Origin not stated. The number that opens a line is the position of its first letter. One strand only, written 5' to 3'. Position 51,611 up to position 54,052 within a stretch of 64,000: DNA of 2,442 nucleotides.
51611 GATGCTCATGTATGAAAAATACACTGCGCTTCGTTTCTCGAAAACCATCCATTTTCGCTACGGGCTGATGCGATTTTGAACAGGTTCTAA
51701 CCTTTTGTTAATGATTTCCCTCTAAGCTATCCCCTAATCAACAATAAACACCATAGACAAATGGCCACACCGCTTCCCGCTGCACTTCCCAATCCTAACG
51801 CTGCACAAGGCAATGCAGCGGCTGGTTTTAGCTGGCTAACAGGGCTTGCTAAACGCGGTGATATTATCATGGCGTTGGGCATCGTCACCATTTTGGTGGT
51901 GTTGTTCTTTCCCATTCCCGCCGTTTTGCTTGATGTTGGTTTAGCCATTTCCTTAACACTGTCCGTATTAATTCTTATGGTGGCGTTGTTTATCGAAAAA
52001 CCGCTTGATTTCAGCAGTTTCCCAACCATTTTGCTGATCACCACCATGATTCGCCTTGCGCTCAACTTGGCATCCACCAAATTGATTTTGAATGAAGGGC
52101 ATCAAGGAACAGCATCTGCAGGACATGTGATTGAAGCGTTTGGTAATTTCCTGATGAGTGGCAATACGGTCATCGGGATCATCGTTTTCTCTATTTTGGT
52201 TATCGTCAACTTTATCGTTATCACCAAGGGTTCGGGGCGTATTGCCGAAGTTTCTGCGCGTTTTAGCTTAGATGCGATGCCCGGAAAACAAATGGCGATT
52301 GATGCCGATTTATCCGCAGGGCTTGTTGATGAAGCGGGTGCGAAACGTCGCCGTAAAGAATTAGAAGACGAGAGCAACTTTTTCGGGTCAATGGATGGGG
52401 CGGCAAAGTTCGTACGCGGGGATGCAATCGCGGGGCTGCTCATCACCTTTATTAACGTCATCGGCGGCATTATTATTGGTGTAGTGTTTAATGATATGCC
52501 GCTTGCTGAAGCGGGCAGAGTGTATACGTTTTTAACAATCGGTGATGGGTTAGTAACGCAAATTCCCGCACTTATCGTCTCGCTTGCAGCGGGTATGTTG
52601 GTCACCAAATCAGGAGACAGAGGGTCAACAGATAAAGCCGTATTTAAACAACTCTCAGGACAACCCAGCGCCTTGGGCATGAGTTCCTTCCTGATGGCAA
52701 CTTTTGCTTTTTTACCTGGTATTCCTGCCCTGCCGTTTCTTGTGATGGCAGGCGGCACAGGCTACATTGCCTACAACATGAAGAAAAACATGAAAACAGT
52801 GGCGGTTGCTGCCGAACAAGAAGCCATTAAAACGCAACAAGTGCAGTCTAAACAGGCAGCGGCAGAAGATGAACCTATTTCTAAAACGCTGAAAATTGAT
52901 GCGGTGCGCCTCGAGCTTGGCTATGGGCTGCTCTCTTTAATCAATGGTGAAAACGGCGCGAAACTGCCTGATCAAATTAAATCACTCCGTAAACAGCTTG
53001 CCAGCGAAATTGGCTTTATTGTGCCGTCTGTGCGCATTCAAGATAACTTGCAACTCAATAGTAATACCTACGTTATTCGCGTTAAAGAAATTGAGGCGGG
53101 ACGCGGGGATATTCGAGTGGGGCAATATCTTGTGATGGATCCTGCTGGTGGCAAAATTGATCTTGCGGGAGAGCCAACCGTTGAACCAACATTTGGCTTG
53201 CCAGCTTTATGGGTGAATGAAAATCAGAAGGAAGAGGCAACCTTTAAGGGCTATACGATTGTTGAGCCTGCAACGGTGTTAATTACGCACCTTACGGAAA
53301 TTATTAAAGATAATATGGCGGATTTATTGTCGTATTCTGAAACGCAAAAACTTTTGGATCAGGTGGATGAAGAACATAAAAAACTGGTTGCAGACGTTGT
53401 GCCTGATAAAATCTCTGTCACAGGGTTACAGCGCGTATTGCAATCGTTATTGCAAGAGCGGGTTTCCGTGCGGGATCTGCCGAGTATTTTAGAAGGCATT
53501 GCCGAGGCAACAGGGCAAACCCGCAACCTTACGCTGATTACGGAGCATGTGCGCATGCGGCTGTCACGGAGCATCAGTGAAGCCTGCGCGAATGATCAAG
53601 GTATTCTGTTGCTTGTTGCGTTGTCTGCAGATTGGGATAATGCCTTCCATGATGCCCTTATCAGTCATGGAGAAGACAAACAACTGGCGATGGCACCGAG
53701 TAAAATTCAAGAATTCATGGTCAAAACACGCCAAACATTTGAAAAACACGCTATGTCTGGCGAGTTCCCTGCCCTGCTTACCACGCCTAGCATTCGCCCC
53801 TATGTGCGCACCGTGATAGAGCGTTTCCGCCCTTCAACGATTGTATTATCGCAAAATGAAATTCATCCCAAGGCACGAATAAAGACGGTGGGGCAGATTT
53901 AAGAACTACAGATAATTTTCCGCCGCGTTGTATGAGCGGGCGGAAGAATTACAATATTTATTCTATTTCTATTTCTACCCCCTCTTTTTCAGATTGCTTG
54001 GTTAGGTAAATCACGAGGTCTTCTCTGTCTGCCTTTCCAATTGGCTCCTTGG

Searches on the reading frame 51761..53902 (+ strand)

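Call 39: search_protein_families(library=pfam, max_evalue=1e-8, proteins=[window:51761-53902:+])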
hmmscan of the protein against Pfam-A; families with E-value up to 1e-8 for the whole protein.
window:51761-53902:+ (713 aa): 1 family
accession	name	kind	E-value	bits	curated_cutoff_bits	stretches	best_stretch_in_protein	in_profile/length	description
PF00771.25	FHIPEP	-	1.2e-256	853.8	29.1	1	44-705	1-656/657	FHIPEP family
